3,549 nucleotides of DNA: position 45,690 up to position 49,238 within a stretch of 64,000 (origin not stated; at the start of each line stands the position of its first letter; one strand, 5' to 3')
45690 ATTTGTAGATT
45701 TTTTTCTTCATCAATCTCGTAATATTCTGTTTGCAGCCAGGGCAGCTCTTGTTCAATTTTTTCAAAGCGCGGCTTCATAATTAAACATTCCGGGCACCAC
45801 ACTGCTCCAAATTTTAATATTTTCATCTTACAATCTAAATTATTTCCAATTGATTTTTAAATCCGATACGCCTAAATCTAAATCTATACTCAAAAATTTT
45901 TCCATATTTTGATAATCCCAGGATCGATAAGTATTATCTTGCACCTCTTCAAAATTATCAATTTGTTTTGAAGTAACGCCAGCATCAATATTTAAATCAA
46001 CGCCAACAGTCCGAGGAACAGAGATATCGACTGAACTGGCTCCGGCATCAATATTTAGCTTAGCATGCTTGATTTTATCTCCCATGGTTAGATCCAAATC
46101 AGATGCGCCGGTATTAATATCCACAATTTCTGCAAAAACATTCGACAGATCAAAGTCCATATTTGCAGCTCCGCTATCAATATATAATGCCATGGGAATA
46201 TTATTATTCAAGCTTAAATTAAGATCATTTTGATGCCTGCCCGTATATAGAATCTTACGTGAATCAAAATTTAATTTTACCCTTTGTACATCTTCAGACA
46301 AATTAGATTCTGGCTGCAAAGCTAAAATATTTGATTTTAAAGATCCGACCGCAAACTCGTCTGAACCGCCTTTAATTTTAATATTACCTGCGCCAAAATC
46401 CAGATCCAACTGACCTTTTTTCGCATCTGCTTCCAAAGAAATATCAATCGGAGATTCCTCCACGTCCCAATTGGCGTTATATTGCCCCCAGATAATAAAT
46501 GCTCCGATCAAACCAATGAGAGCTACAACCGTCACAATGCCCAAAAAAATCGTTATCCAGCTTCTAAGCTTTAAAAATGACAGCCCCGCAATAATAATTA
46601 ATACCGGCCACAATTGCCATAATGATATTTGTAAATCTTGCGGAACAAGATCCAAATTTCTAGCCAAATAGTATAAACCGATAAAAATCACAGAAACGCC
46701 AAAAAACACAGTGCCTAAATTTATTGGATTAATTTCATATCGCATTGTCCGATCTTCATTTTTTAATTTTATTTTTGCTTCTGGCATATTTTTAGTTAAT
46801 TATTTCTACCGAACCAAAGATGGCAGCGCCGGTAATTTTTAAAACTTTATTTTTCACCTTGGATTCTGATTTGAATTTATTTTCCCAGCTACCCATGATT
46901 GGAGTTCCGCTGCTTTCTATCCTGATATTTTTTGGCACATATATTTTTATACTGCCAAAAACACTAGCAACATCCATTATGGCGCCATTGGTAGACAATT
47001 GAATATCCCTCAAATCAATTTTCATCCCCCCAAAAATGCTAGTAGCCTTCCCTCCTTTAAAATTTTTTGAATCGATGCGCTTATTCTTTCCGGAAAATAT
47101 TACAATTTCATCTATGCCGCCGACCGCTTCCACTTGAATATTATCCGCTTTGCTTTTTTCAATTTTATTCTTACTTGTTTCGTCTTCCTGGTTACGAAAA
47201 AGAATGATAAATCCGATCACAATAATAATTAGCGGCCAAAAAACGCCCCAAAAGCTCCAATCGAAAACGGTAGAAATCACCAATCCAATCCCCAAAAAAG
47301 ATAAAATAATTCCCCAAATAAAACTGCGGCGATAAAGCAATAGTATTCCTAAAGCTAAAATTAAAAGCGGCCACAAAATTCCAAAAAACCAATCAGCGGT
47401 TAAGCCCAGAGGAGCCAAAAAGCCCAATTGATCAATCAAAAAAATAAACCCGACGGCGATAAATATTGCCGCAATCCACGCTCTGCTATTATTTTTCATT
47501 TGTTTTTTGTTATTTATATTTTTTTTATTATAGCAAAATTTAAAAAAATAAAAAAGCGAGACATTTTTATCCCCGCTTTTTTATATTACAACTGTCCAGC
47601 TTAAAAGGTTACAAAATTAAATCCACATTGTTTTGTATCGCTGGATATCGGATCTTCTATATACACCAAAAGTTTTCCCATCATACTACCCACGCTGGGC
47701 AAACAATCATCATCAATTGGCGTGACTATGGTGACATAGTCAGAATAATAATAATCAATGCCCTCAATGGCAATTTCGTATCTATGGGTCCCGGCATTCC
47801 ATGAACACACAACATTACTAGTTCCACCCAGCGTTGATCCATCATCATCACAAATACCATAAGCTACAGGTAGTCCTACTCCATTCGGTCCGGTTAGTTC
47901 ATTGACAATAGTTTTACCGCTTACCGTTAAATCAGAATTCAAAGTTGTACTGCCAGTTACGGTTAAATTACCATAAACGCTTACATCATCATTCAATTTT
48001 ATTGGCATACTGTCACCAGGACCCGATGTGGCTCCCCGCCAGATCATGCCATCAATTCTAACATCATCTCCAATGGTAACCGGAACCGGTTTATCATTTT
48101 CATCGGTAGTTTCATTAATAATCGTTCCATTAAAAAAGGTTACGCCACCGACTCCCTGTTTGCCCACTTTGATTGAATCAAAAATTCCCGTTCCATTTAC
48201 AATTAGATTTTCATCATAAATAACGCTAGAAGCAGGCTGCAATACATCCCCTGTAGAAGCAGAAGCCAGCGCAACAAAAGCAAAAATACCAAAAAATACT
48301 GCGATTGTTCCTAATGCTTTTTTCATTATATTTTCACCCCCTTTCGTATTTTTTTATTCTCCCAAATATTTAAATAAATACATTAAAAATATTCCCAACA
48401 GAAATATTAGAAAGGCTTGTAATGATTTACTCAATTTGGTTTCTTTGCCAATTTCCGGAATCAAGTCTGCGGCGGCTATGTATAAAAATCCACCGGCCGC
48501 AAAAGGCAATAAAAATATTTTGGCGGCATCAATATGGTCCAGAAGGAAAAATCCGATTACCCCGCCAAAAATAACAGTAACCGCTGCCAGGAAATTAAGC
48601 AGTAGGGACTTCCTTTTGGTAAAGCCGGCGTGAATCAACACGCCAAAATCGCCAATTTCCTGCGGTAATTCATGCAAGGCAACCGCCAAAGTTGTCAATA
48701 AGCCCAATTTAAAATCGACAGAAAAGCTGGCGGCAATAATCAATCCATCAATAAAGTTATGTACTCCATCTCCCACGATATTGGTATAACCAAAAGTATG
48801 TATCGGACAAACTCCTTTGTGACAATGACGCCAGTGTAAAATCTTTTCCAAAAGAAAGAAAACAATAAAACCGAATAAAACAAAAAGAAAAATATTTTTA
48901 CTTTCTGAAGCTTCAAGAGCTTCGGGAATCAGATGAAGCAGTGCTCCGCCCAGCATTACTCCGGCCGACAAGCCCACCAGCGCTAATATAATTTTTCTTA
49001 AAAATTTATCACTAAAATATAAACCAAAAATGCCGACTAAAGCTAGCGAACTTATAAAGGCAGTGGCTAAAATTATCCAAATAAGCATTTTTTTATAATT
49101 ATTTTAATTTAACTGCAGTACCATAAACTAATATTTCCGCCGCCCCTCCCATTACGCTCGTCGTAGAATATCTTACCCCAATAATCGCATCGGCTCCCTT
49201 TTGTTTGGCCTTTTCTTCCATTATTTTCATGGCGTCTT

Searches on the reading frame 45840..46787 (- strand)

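Call 17: search_protein_families(library=pfam, proteins=[window:45840-46787:-], max_evalue=0.01)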
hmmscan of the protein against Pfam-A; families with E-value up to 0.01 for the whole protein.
window:45840-46787:- (315 aa): 4 families
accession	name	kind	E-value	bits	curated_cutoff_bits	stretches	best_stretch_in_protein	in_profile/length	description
PF18917.5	LiaI-LiaF-like_TM1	-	1.1e-10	41.8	27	1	27-72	1-42/42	LiaI-LiaF-like transmembrane region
PF17115.11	Toast_rack_N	-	1.7e-10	41.4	22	1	121-207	2-92/92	N-terminal domain of toast_rack, DUF2154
PF22570.1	LiaF-TM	-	9.9e-05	23.6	27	1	28-99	1-74/98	LiaF transmembrane domain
PF09922.15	LiaF-like_C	-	0.0061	16.9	29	0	229-312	26-114/114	Cell wall-active antibiotics response LiaF, C-terminal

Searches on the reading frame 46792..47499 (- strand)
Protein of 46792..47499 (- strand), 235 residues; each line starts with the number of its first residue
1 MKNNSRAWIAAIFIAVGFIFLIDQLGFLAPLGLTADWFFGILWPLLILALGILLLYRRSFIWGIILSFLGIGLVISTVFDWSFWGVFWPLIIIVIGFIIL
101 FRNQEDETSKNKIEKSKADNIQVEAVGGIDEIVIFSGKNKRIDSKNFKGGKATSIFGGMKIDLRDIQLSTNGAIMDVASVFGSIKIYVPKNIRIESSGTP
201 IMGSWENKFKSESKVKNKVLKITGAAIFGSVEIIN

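Call 17: search_protein_families(library=pfam, proteins=[window:46792-47499:-], max_evalue=0.01)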
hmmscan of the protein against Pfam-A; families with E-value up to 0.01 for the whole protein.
window:46792-47499:- (235 aa): 3 families
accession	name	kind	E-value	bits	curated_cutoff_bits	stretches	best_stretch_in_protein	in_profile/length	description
PF22570.1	LiaF-TM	-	6.8e-11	43.3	27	1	8-105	1-96/98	LiaF transmembrane domain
PF09922.15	LiaF-like_C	-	8.7e-10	38.9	29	1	151-223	18-90/114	Cell wall-active antibiotics response LiaF, C-terminal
PF18917.5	LiaI-LiaF-like_TM1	-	6.3e-07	29.8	27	2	8-55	2-42/42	LiaI-LiaF-like transmembrane region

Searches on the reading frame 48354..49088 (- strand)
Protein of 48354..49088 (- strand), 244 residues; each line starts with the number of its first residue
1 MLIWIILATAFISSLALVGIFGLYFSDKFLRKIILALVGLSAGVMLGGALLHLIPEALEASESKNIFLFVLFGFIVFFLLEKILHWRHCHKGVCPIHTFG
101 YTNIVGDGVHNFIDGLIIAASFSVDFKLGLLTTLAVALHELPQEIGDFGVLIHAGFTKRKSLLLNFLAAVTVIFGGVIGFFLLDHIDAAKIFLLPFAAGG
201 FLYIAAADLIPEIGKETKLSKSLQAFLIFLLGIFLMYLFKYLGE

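Call 93: search_protein_families(library=pfam, proteins=[window:48354-49088:-], max_evalue=0.001)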
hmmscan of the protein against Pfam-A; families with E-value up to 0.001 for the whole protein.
window:48354-49088:- (244 aa): 1 family
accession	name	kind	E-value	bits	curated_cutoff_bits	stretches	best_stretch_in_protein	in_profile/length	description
PF02535.28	Zip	-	3.7e-45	155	35.1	2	94-239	172-322/323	ZIP Zinc transporter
